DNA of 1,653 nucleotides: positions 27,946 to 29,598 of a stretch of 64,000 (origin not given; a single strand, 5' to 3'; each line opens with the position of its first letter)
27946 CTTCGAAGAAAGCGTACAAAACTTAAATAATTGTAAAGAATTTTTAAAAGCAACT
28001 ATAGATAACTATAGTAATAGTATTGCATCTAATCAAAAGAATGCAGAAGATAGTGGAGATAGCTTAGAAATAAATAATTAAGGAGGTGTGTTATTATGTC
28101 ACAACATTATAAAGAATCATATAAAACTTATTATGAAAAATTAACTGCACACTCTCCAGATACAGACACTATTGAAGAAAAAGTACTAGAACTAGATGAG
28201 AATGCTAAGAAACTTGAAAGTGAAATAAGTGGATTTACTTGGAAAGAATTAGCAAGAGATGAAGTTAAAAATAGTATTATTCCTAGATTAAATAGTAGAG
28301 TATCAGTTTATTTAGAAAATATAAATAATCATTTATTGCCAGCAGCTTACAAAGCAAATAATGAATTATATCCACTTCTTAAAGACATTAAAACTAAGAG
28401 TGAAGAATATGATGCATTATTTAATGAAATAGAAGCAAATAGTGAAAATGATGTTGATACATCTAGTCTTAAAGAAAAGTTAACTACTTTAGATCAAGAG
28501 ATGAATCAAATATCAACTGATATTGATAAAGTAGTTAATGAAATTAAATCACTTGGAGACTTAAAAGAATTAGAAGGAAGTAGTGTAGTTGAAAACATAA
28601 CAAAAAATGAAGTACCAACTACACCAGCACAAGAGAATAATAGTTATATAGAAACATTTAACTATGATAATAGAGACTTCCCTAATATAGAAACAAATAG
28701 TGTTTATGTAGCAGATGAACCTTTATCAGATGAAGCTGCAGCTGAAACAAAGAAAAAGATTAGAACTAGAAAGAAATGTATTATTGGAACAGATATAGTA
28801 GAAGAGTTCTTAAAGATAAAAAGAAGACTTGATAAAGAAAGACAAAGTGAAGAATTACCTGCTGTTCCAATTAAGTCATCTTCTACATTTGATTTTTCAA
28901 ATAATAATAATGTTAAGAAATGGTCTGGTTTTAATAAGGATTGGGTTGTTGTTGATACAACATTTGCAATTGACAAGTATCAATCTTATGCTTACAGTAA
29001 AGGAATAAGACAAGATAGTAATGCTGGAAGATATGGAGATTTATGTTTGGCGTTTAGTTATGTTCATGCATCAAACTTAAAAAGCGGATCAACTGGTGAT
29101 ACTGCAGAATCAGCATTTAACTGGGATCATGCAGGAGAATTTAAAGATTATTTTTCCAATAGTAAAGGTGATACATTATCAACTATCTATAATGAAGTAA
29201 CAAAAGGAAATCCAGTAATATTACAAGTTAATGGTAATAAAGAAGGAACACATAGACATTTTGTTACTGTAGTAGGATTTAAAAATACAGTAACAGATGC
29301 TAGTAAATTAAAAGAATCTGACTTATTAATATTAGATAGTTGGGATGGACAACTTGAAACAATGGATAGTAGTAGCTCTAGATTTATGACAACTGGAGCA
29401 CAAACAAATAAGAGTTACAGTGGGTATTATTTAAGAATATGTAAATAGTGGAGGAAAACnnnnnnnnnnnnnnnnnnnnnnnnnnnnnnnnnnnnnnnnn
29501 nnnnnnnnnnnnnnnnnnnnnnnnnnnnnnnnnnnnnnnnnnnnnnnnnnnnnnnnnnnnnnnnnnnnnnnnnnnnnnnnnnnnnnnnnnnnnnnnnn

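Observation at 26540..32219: Tandem duplication of a four-gene WXG100/LXG-style effector module with no secretion core and no visible immunity gene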

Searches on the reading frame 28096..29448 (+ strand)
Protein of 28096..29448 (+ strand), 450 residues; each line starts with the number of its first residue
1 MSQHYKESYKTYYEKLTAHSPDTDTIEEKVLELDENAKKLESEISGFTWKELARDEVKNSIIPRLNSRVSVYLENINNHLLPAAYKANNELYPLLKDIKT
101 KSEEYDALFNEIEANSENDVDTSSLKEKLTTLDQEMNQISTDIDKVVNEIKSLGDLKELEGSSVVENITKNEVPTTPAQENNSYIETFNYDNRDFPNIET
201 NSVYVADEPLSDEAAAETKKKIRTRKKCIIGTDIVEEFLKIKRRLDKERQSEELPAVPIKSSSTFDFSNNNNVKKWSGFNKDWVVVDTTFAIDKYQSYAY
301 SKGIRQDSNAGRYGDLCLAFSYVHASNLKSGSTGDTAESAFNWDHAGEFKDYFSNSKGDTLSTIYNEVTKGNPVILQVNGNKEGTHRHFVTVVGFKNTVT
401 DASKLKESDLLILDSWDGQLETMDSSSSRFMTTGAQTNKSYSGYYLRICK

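Call 3: search_protein_families(library=pfam, proteins=[window:28096-29448:+], max_evalue=1)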
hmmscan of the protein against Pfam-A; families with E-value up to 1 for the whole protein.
window:28096-29448:+ (450 aa): 22 families
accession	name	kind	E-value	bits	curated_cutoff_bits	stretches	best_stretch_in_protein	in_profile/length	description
PF13529.12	Peptidase_C39_2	-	1.4e-05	26.2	24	1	338-398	63-133/143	Peptidase_C39 like family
PF05531.17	NPV_P10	-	0.0027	18.6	29.8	1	91-146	6-61/75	Nucleopolyhedrovirus P10 protein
PF05791.16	Bacillus_HBL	-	0.0056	17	29.1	1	72-154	44-132/177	Bacillus haemolytic enterotoxin (HBL)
PF19962.4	EAD9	-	0.012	15.8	25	1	94-145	11-61/62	Effector-associated domain 9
PF21128.4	MCM4_WHD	-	0.024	15.1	24.4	1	89-135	12-59/75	MCM4, winged helix domain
PF25764.1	KIF21A_4th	-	0.027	14.6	33.1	1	86-155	25-89/183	KIF21A-like domain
PF21008.3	AIF-1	-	0.075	13.7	50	1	70-150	14-86/140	Allograft inflammatory factor 1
PF07889.17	DUF1664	-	0.086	13.3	34.6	0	110-154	69-114/124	Protein of unknown function (DUF1664)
PF09969.14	DUF2203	-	0.089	13.9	24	1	89-154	9-73/122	Uncharacterized conserved protein (DUF2203)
PF16526.10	CLZ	-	0.091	13.6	26.7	0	113-152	16-56/71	C-terminal leucine zipper domain of cyclic nucleotide-gated channels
PF01017.26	STAT_alpha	-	0.12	12.9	27.5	1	95-155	18-80/167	STAT transcription factor, coiled-coil domain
PF17107.11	SesA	-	0.12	12.9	26.3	1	69-131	38-101/122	N-terminal domain on NACHT_NTPase and P-loop NTPases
PF06103.16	DUF948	-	0.17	12.5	37.2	0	124-153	30-59/89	Bacterial protein of unknown function (DUF948)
PF17675.6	APG6_N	-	0.22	12.4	45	0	95-153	18-79/132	Apg6 coiled-coil region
PF10392.15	COG5_N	-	0.24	12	31.2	1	102-153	54-105/132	Conserved oligomeric Golgi complex subunit 5, N-terminal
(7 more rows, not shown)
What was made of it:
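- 28096..29448 (+): E1: carrier 2 plus cargo (450 aa). En helical domain is aa 1-160 (nt 28096-28575) with a W-K-E-x-[G/A] turn. Disordered linker is aa ~160-262. Papain-like domain is aa 265-450 (nt 28888-29448), with Cys317 (29044-29046), His388 (29257-29259) and Asp414 (29335-29337). PF13529 26.2 bits (GA 24) (call 3).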

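Call 4: search_protein_families(library=ncbifam, proteins=[window:28096-29448:+], max_evalue=1)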
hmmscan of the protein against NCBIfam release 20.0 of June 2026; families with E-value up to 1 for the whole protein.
window:28096-29448:+ (450 aa): 5 families
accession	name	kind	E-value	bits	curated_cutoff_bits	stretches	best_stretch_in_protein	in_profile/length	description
NF045487.1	ASRP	equivalog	2e-05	23.4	300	1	22-158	311-444/593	archaea-specific SMC-related protein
NF047664.1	LIMLP_16025_fam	subfamily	0.027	14.5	140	1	84-130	12-59/80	LIMLP_16025 family protein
NF047515.1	SpiroCoCo_C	equivalog_domain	0.029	13.5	125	1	95-168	144-213/313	SpiroCoCo family coiled-coil protein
NF053525.1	thylo_ssr2422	subfamily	0.5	10.8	38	0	118-153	6-42/77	ssr2422 family thylakoid membrane protein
NF041416.1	halo_CC_star_2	equivalog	0.8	10.2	140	1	97-154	11-66/113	halo-CC-star protein HcsL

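Call 12: find_encoding_contigs(protein=window:28096-29448:+, flank=10000, max_places=6)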
Protein window:28096-29448:+ (450 aa): no gene with exactly this product is on record in the collection.

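Call 13: find_homologous_proteins(query=window:28096-29448:+)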
Query window:28096-29448:+ (450 aa): 152 proteins with E <= 0.001 among 7006 candidates; the best 120 are listed.
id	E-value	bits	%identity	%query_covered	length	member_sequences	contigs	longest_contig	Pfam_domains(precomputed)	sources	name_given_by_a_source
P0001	8.9e-291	982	99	100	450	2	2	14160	PF13529.14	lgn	-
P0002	2.2e-197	674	68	100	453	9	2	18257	PF13529.14,PF19962.5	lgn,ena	-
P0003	3.4e-196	670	71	100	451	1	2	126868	PF13529.14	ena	-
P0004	9.8e-150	517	54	100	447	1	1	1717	PF13529.14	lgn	-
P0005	2.9e-149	516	54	100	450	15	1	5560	-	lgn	-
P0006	2.1e-145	503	53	100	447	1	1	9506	-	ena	-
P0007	2.7e-134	467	53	100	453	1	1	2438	PF13529.14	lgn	-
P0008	3.9e-124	433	50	100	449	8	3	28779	PF13529.14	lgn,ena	-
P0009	7.5e-113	396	45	100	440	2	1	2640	-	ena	-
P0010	2.4e-99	351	43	100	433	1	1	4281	PF13529.14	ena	-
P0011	3.5e-99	351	43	100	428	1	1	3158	PF13529.14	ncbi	-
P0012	8.2e-99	350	43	100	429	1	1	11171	PF13529.14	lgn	-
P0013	9.2e-95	336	43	93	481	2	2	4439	-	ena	-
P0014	2.6e-90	322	41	100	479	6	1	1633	-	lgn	-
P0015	2.9e-89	318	41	100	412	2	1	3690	PF13529.14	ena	-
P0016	1.3e-87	313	41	100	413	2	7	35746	PF13529.14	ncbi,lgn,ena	-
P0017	4.2e-83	298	38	100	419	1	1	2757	PF13529.14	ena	-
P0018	7.9e-83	297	41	100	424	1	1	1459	PF13529.14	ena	-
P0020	7.7e-82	294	40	100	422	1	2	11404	PF13529.14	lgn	-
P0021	1.3e-81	293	39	100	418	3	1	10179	PF13529.14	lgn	-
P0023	5.1e-81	291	39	100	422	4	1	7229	PF13529.14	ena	-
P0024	6.2e-81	291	38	100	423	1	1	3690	PF13529.14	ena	-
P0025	1.2e-80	290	38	100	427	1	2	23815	PF13529.14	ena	-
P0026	1.3e-80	290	39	99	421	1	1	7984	PF13529.14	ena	-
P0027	3.7e-80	288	37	100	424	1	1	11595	PF13529.14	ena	-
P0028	4.8e-80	288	40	100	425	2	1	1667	PF13529.14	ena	-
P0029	1.5e-79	286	37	100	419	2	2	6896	PF13529.14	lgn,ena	-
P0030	1.0e-78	283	39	100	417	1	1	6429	PF13529.14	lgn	-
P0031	6.9e-78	281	37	100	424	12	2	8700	PF13529.14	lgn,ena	-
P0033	2.1e-77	279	38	100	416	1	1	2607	PF13529.14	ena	-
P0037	9.5e-74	267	60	41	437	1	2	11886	PF13529.14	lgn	-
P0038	2.2e-73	266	37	100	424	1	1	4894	PF13529.14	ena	-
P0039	2.5e-73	266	36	100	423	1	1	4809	PF13529.14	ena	-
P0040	1.2e-72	264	66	38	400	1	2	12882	PF13529.14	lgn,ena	-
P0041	5.3e-72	261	56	40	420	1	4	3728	PF13529.14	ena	-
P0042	4.3e-71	258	39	100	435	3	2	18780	PF13529.14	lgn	-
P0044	6.8e-71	258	38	100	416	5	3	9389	PF13529.14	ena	-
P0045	7.2e-71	258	37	100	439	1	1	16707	PF13529.14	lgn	-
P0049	1.1e-69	254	35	100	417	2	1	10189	PF13529.14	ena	-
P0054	5.6e-66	242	54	41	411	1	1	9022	PF13529.14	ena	-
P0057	5.8e-65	238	34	100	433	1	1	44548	-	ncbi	-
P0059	2.0e-64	236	36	92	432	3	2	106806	PF13529.14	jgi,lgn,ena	-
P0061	9.4e-64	234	35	100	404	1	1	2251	PF13529.14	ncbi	-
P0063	1.3e-63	234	36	92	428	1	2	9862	PF13529.14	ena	-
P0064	1.5e-63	233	36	92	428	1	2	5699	PF13529.14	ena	-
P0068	2.1e-63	233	36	100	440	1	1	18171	PF13529.14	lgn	-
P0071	2.3e-62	230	34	100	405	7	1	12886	PF13529.14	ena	-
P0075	5.8e-61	225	59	39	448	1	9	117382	PF13529.14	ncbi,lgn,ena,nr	ncbi:MAG: hypothetical protein IKF71_01340 [Bacilli bacterium]|nr:hypothetical protein [Bacilli bact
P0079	8.3e-58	215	58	40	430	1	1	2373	PF13529.14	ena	-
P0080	1.2e-57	214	57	40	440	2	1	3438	PF13529.14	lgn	-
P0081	1.7e-57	214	57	40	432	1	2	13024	PF13529.14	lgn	-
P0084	6.5e-57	212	45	54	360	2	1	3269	PF13529.14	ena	-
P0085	4.0e-56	209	55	39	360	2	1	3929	PF13529.14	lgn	-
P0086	2.0e-55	207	52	40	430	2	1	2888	PF13529.14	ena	-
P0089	8.8e-55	205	56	40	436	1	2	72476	PF13529.14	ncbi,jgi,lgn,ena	-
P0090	1.2e-54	204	56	40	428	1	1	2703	PF13529.14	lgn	-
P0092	2.0e-54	203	44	50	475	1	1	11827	PF13529.14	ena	-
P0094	2.2e-53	200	55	40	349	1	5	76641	PF13529.14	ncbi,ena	-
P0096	1.3e-52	197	48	48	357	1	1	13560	PF13529.14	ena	-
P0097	1.3e-52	197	52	40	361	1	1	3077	PF13529.14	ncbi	-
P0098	1.5e-52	197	56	38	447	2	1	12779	PF13529.14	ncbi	-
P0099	1.6e-52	197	54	40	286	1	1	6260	PF13529.14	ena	-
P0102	7.7e-52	195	56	40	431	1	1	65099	PF13529.14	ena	-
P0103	8.5e-52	195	51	40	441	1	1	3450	PF13529.14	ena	-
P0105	1.2e-51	194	55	37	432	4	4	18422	PF13529.14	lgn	-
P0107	2.4e-51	193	48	39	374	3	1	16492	PF13529.14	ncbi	-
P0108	3.1e-51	193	54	40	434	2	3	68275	PF13529.14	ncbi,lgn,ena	-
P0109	3.2e-51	193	56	37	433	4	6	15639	PF13529.14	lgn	-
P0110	4.1e-51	193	55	38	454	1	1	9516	PF13529.14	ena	-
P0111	8.1e-51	192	52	40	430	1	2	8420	PF13529.14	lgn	-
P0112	1.6e-50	191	53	40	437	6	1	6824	PF13529.14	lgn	-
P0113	3.4e-50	190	52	40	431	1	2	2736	PF13529.14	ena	-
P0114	7.4e-50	188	53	40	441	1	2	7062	PF13529.14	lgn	-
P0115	1.2e-49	188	51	40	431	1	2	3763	PF13529.14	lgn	-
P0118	6.5e-49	185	50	40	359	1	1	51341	PF13529.14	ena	-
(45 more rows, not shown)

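Call 14: find_encoding_contigs(protein=P0003, flank=10000, max_places=3)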
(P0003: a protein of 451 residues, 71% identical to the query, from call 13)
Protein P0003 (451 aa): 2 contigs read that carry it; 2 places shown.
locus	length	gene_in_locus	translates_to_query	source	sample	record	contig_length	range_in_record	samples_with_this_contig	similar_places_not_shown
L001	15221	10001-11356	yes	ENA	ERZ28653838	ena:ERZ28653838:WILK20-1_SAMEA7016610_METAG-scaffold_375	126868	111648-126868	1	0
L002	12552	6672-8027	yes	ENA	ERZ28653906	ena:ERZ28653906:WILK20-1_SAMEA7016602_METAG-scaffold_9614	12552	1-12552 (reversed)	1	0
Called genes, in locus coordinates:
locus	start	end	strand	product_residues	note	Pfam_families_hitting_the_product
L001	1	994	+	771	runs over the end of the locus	PF03477:ATP-cone, PF13597:NRDD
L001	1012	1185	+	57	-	PF13597:NRDD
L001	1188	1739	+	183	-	PF13353:Fer4_12, PF04055:Radical_SAM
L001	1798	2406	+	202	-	-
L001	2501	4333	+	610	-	-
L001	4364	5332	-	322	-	PF01841:Transglut_core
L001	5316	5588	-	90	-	PF01649:Ribosomal_S20p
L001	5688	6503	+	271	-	PF03418:Peptidase_A25, PF06866:DUF1256 (weak)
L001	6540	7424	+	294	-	PF07454:SpoIIP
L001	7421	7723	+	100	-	-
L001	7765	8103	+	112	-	-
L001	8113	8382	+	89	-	-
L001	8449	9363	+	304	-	-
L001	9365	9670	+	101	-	PF06013:WXG100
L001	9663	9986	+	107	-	-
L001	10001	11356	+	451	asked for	PF13529:Peptidase_C39_2 (weak)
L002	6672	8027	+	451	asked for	PF13529:Peptidase_C39_2 (weak)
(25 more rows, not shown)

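Call 15: find_encoding_contigs(protein=P0075, flank=10000, max_places=3)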
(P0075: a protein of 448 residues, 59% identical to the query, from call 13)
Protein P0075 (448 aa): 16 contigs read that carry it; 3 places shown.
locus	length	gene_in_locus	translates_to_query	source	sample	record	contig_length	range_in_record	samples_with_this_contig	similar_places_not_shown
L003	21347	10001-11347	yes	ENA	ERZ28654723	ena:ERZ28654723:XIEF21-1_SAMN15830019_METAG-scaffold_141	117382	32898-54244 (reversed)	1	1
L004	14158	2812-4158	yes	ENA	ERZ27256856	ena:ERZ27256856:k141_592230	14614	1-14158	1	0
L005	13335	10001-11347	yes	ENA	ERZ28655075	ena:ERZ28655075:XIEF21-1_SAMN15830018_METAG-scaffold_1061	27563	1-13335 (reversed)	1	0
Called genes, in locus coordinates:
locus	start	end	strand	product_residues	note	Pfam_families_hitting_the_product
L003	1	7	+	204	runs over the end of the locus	PF01725:Ham1p_like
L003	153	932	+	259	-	PF01966:HD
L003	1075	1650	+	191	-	PF03575:Peptidase_S51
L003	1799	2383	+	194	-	PF00702:Hydrolase, PF13419:HAD_2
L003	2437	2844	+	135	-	PF05014:Nuc_deoxyrib_tr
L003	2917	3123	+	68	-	-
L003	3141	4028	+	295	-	PF01545:Cation_efflux, PF16916:ZT_dimer (weak)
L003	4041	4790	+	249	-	PF14512:TM1586_NiRdase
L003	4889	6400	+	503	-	-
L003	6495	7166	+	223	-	PF04140:ICMT, PF04191:PEMT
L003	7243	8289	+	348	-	-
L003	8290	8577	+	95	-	-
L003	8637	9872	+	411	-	PF03372:Exo_endo_phos (weak)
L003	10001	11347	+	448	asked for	PF13529:Peptidase_C39_2 (weak)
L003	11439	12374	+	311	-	-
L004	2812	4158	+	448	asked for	PF13529:Peptidase_C39_2 (weak)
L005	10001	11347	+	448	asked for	PF13529:Peptidase_C39_2 (weak)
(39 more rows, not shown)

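Call 23: find_related_loci(query=A1, collection=genome_contigs, flank=10000)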
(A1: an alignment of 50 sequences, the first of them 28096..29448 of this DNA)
Query A1 (450 aa) in genome_contigs; peptide patterns used: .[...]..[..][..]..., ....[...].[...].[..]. (x = any residue, [..] = any of these).
60 stretches matched a pattern; 28 encode a relative of the query (tblastn E <= 1e-3); 28 distinct loci.
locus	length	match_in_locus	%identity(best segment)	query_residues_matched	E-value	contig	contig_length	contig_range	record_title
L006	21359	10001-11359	67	1-450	0e+0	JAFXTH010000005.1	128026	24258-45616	MAG: Bacilli bacterium isolate RGIG6726 Sheep_Rumen-2__c305179, whole genome shotgun sequence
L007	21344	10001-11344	43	32-450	9e-102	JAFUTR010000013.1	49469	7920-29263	MAG: Bacilli bacterium isolate RGIG4816 Roe_deer_Reticulum.Co__c235812, whole genome shotgun sequence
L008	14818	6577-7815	41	1-450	9e-96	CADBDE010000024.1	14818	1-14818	MAG: uncultured Erysipelotrichaceae bacterium isolate RUG13868 genome assembly, contig: RUG13868_asm_24, whole genome sh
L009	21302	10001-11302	39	1-450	2e-75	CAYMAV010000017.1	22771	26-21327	MAG TPA_asm: uncultured Clostridium sp. isolate SRP294416_co3_836 genome assembly, contig: NODE_3271_length_22771_cov_7.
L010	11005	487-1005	60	275-447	2e-66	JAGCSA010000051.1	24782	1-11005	MAG: Bacilli bacterium isolate RGIG10070 Yak_Rumen-1__c2108624, whole genome shotgun sequence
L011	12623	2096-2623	59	275-450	3e-66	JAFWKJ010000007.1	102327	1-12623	MAG: Bacilli bacterium isolate RGIG5819 Sheep_Ileum.Co__c272086, whole genome shotgun sequence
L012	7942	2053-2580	55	275-450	5e-63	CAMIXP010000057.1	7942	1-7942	MAG: uncultured Bacillales bacterium isolate SRR12081302_bin.69_metaWRAP_v1.3_MAG genome assembly, contig: ERZ12289775.1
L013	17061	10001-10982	56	9-449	2e-61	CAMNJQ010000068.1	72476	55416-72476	MAG: uncultured Clostridium sp. isolate SRR873599_bin.28_metaWRAP_v1.3_MAG genome assembly, contig: ERZ1756080.1349248,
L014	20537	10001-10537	53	271-450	3e-59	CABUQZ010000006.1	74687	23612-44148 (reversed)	MAG TPA_asm: uncultured Clostridium sp. isolate MGYG-HGUT-04303 genome assembly, contig: GUT_GENOME265610_6, whole genom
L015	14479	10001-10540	54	270-450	4e-58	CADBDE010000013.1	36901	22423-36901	MAG: uncultured Erysipelotrichaceae bacterium isolate RUG13868 genome assembly, contig: RUG13868_asm_13, whole genome sh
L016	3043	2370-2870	52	283-450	1e-54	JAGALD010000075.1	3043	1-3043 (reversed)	MAG: Bacilli bacterium isolate RGIG8542 Water_deer_Cecum-2__c337799, whole genome shotgun sequence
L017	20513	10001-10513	51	279-450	8e-54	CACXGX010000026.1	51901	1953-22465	MAG: uncultured Erysipelotrichaceae bacterium isolate RUG11250 genome assembly, contig: RUG11250_asm_26, whole genome sh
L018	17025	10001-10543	54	271-450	6e-53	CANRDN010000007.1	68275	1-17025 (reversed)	MAG: uncultured Bacilli bacterium isolate Lapin-026__bin19 genome assembly, contig: Lapin-026__NODE_398_length_68275_cov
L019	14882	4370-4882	49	279-450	4e-52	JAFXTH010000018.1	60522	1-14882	MAG: Bacilli bacterium isolate RGIG6726 Sheep_Rumen-2__c1304974, whole genome shotgun sequence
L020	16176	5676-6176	52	285-450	3e-50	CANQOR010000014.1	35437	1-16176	MAG: uncultured Bacilli bacterium isolate Lapin-032__bin83 genome assembly, contig: Lapin-032__NODE_1960_length_35437_co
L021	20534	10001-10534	47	272-450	9e-50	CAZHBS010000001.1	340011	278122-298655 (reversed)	MAG TPA_asm: uncultured Muribaculaceae bacterium isolate SRP287540_co1_193 genome assembly, contig: NODE_3_length_340011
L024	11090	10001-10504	47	283-450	1e-43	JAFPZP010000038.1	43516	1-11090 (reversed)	MAG: Candidatus Riflebacteria bacterium isolate RGIG1619 Goat_Abomasum.Co__c930400, whole genome shotgun sequence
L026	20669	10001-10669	40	236-450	6e-42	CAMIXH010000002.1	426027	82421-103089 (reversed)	MAG: uncultured Tenericutes bacterium isolate SRR12081296_bin.39_metaWRAP_v1.3_MAG genome assembly, contig: ERZ12289772.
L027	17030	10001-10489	45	285-450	1e-40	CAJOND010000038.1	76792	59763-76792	Candidatus Riflebacteria bacterium isolate Reindeer_2_mag_167 genome assembly, contig: scaffold_1210, whole genome shotg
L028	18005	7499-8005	43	279-450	1e-40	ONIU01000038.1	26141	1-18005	uncultured bacterium isolate RUG334 genome assembly, contig: scaffold_1703, whole genome shotgun sequence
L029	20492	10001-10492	44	282-447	2e-34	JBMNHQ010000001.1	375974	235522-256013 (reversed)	MAG: Candidatus Nanosyncoccaceae bacterium isolate SBF912LR0HQ0041 contig_26207, whole genome shotgun sequence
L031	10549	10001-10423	44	292-431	5e-32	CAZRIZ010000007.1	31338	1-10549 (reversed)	MAG TPA_asm: uncultured Candidatus Saccharibacteria bacterium isolate SRP294416_co3_712 genome assembly, contig: NODE_17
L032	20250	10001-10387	43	313-444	6e-29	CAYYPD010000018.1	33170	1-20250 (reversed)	MAG TPA_asm: uncultured Muribaculaceae bacterium isolate binchicken_co323_430 genome assembly, contig: NODE_1047_length_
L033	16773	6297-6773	31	301-450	8e-14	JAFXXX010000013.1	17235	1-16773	MAG: Bacilli bacterium isolate RGIG6846 Sheep_Rumen-4__c873242, whole genome shotgun sequence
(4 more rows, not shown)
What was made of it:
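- The same domain is spread across phyla, including epibiotic Saccharibacteria (call 23).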

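Call 28: predict_structure(alignment_id=A1)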
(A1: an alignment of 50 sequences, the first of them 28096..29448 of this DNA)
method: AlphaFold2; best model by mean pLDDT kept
length: 450 residues; sequences in the alignment: 50
mean_pLDDT: 79.7   pTM: 0.47
mean pLDDT of the five models: 79.7, 79.1, 78.2, 77.9, 77.6
residues with pLDDT >= 90: 220; 70-90: 120; 50-70: 34; < 50: 76
segments of 3 or more residues with pLDDT < 50: 162-210, 223-233, 247-262
pLDDT, mean of each block of 10 residues (from residue 1): 80 91 85 88 82 83 87 90 92 95 91 86 88 93 94 78 46 37 32 36 38 59 43 51 50 39 66 94 95 95 93 91 97 94 95 95 97 96 90 96 95 96 84 90 93
secondary structure, 60 per line:
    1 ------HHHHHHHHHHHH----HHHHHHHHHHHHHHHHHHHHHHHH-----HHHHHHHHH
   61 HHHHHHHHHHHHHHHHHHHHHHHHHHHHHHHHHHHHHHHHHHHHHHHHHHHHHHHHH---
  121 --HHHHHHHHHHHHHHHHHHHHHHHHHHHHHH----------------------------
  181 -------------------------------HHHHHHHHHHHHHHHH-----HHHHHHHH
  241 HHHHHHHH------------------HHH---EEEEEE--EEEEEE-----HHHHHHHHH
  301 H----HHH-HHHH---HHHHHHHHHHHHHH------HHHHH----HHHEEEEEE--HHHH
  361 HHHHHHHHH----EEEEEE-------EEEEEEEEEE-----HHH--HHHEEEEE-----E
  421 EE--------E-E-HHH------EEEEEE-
elements in order: H7-18 H23-46 H52-117 H123-152 H212-227 H233-248 E273-278 E281-286 H292-301 H310-313 H317-330 H337-341 E349-354 H357-369 E374-379 E387-396 E410-414 E420-422 E444-449
